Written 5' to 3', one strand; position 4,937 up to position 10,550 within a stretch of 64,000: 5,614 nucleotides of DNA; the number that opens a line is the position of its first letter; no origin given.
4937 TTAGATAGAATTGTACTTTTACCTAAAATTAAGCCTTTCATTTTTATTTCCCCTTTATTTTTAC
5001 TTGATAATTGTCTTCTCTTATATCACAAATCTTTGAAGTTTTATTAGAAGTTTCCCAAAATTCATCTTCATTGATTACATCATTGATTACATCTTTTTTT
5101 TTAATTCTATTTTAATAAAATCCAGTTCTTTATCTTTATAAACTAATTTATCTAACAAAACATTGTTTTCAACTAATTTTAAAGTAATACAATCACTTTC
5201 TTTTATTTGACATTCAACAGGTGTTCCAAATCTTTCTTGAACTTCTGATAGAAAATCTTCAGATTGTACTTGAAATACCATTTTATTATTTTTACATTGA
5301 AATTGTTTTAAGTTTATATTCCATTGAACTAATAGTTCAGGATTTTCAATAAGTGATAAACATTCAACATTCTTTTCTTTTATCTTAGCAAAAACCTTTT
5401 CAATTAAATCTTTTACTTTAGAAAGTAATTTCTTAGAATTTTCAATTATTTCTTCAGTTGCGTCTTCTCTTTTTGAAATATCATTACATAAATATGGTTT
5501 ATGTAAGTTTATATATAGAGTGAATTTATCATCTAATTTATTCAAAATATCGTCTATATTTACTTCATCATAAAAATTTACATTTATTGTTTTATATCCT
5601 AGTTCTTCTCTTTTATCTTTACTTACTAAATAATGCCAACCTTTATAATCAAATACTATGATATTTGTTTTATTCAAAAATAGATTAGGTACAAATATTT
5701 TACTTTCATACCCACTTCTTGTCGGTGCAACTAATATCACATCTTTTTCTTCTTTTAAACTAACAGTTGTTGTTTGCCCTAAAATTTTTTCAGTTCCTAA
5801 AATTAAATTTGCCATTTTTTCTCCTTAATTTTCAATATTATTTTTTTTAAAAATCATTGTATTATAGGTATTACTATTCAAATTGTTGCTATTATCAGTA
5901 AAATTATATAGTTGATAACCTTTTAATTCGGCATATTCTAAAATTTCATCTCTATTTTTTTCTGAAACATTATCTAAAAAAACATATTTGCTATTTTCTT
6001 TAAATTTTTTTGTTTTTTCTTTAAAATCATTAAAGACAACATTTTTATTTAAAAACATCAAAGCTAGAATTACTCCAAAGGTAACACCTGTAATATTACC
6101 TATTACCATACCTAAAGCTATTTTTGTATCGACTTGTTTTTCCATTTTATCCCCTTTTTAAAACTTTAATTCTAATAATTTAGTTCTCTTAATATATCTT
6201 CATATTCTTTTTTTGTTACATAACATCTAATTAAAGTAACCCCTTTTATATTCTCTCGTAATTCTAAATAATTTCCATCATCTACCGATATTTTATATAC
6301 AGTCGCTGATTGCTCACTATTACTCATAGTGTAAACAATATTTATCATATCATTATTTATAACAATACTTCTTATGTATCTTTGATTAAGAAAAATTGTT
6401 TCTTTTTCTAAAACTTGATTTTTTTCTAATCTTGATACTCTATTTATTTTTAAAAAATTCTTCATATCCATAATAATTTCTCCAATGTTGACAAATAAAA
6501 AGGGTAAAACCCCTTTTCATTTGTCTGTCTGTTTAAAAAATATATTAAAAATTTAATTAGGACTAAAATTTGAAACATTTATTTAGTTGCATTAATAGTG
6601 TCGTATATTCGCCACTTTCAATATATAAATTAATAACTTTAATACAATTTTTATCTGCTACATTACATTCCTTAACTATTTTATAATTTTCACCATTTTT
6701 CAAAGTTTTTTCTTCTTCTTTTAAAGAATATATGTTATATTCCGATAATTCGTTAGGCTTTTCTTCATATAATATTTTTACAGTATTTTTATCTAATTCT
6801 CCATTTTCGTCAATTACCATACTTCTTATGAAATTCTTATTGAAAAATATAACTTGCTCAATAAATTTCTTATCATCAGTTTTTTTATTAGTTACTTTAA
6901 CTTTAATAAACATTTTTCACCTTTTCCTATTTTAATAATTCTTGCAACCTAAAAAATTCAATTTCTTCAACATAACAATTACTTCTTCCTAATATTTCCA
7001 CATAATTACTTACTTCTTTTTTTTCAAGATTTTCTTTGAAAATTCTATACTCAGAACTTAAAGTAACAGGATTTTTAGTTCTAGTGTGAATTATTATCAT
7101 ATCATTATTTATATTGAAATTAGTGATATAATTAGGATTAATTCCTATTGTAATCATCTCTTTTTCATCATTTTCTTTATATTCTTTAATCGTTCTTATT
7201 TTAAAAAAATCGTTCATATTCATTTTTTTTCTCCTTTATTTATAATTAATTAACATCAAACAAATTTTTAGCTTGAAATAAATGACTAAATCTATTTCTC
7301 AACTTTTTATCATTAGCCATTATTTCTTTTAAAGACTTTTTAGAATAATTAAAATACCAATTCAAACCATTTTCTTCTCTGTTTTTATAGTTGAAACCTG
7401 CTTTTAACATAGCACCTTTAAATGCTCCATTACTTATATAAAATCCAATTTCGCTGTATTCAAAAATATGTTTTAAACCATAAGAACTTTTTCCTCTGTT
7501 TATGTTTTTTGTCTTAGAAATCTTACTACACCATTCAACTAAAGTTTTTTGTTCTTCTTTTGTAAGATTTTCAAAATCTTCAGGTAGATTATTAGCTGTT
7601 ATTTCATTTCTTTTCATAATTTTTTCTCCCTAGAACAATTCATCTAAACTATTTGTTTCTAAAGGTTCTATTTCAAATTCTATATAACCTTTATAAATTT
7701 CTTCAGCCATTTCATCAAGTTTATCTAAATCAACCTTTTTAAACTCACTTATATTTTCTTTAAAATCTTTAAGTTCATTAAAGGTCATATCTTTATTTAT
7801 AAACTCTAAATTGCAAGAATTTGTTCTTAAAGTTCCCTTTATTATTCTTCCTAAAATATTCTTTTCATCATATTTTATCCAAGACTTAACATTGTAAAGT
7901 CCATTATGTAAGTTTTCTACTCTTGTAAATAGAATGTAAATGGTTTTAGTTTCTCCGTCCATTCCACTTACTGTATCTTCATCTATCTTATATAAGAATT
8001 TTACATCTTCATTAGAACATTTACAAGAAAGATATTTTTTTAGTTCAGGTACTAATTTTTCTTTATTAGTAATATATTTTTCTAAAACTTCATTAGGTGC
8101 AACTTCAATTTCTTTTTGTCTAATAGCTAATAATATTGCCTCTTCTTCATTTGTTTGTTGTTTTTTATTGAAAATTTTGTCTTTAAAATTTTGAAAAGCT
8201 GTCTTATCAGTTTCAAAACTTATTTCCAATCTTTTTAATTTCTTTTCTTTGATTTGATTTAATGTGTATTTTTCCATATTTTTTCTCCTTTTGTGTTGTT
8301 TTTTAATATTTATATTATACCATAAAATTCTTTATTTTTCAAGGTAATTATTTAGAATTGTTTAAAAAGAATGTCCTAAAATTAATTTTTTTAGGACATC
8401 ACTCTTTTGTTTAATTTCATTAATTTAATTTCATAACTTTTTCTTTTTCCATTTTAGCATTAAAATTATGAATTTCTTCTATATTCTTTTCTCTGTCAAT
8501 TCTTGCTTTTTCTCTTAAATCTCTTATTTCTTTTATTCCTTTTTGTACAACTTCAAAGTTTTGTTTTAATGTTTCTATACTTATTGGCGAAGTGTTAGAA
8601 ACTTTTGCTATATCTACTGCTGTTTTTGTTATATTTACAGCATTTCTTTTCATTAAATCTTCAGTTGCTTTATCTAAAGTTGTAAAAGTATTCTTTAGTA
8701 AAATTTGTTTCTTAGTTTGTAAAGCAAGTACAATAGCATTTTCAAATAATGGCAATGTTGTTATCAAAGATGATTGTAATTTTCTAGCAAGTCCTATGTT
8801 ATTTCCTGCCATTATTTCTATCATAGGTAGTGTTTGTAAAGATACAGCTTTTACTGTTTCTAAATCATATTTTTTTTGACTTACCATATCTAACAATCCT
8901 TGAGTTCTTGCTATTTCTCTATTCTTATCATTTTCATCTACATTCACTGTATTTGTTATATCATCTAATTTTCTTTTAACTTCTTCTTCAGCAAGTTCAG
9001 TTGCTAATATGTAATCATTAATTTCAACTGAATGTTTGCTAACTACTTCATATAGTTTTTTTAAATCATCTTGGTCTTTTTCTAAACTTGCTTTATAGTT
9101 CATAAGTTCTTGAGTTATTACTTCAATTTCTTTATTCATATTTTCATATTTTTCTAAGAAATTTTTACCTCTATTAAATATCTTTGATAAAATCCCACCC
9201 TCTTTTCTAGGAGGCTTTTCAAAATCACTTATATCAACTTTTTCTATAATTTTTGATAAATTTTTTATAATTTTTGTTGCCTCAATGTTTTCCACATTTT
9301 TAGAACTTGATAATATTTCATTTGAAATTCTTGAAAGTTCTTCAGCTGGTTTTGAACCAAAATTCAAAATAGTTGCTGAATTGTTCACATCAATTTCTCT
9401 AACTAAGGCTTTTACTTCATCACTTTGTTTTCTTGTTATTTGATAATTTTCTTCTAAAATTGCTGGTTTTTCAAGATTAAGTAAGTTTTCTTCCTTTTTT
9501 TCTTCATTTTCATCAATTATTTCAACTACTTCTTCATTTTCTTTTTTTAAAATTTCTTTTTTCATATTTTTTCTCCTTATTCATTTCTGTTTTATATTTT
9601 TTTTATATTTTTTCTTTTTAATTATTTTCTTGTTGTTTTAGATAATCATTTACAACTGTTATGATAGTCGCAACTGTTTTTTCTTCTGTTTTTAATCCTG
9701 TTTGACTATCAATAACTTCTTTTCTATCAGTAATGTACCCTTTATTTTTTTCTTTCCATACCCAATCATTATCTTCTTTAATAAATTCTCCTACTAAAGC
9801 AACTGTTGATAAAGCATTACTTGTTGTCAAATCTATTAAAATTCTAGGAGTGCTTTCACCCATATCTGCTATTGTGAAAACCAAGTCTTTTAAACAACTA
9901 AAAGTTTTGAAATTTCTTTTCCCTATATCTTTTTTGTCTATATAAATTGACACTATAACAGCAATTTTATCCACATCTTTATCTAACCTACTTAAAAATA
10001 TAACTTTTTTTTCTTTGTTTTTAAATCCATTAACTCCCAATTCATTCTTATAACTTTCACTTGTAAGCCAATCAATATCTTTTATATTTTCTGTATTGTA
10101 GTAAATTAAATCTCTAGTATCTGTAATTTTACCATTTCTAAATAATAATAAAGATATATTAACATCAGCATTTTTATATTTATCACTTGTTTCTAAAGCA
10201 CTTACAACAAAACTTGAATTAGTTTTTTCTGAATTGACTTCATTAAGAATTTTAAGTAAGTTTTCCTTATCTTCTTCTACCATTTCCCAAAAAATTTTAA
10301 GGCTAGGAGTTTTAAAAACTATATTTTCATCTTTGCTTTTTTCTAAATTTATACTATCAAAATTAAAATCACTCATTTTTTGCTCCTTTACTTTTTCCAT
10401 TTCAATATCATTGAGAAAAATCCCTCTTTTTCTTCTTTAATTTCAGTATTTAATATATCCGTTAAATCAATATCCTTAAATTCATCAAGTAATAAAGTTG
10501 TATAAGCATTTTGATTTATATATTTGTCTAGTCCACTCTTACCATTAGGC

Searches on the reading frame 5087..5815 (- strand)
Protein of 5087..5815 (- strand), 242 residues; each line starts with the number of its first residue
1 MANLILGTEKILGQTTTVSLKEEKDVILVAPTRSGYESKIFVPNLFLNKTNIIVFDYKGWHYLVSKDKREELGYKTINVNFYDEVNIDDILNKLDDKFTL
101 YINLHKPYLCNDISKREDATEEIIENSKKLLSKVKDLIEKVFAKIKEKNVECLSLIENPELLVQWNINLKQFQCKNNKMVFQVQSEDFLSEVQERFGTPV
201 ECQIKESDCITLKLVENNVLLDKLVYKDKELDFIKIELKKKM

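Call 25: search_protein_families(library=pfam, proteins=[window:5087-5815:-], max_evalue=0.001)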
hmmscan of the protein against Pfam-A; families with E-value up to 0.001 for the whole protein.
window:5087-5815:- (242 aa): 1 family
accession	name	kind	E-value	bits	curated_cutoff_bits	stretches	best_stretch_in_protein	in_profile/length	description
PF02534.20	T4SS-DNA_transf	-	1.1e-07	31.5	20.1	1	25-119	46-134/468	Type IV secretory system Conjugative DNA transfer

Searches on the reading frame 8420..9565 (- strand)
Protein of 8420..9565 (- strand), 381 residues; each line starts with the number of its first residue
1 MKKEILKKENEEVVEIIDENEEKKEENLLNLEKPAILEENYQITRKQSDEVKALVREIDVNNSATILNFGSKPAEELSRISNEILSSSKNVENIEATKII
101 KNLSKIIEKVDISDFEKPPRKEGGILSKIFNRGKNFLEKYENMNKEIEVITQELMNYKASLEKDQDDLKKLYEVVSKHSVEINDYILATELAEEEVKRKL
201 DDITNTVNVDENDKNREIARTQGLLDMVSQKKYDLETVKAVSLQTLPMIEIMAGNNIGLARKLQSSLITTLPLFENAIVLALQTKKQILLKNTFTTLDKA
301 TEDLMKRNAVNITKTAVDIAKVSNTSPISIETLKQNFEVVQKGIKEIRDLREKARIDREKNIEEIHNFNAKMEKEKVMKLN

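Call 24: search_protein_families(library=pfam, proteins=[window:8420-9565:-], max_evalue=0.001)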
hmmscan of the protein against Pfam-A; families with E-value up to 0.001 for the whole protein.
window:8420-9565:- (381 aa): 1 family
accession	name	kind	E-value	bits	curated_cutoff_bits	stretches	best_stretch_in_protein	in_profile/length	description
PF05816.16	TelA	-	8.2e-67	226.1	30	1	51-374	1-328/332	Toxic anion resistance protein (TelA)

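Call 74: search_dna_similar(query=window:8420-9565:-, collection=plasmids, mode=protein, max_rows=12)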
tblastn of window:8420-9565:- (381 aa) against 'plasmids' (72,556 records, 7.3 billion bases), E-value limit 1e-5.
Records with a match: 604; places in all: 606; records where one place covers at least 80% of the query: 65.
Best place of each record, by identity: <60% 604.
By first word of the organism name: Acinetobacter 221; Enterobacter 182; Salmonella 36; Escherichia 33; Klebsiella 24; Citrobacter 22; Pseudomonas 18; Clostridium 9; uncultured 9; Leclercia 7; and 23 more.
By predicted mobility (MOB-suite, as given by PLSDB): conjugative 550; non-mobilizable 46; mobilizable 8.
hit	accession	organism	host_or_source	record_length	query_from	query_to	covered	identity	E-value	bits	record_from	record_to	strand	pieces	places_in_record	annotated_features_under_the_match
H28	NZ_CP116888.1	Aneurinibacillus sp. Ricciae_BoGa-3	whole organism,Plant material,Lab grown ...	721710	48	378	87%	32.4%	2e-43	169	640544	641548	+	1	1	toxic anion resistance protein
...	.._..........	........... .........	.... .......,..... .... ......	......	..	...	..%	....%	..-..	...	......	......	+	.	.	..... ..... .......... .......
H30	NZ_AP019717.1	Clostridium butyricum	-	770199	34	381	91%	27.5%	3e-21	103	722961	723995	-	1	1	toxic anion resistance protein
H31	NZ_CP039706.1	Clostridium butyricum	Homo sapiens,isolation from The first ...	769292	34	381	91%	27.5%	3e-21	103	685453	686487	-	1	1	toxic anion resistance protein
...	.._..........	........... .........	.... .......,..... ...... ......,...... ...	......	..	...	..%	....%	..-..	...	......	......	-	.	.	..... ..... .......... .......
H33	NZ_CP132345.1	Clostridium butyricum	Homo sapiens,Faeces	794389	34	381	91%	27.5%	3e-21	103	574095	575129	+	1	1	toxic anion resistance protein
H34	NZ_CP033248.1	Clostridium butyricum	environment swab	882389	34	381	91%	27.5%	3e-21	103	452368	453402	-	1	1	toxic anion resistance protein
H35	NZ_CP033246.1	Clostridium butyricum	Homo sapiens,stool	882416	34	381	91%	27.5%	3e-21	103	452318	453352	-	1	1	toxic anion resistance protein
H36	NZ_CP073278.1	Clostridium butyricum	Homo sapiens,cell culture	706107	43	381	89%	27.9%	5e-22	105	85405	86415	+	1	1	toxic anion resistance protein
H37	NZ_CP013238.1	Clostridium butyricum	Microbial isolate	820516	43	381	89%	27.6%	2e-21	103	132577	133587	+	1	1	toxic anion resistance protein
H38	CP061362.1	Clostridioides sp. ES-W-0016-02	water,pond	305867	39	348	81%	29.8%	7e-33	137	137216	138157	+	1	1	toxic anion resistance protein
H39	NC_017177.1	Clostridioides difficile BI1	Homo sapiens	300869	37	348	82%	29.5%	1e-33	139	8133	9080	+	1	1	toxic anion resistance protein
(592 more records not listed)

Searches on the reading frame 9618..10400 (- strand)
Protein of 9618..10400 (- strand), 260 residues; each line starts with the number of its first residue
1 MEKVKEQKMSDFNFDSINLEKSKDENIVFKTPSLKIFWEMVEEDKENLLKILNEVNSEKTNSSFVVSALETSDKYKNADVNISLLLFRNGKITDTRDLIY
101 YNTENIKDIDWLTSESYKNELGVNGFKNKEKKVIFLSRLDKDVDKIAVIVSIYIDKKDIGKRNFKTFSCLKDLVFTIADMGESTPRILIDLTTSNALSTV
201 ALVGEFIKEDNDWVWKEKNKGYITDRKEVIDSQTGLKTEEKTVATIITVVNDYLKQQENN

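Call 21: find_encoding_contigs(protein=window:9618-10400:-, flank=10000, max_places=2)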
Protein window:9618-10400:- (260 aa): no gene with exactly this product is on record in the collection.

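Call 24: search_protein_families(library=pfam, proteins=[window:9618-10400:-], max_evalue=0.001)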
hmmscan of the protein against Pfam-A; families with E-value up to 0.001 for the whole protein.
window:9618-10400:- (260 aa): 1 family
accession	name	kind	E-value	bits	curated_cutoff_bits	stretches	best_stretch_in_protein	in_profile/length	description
PF02342.23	TerD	-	5.6e-12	46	25.3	1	68-225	26-179/187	TerD domain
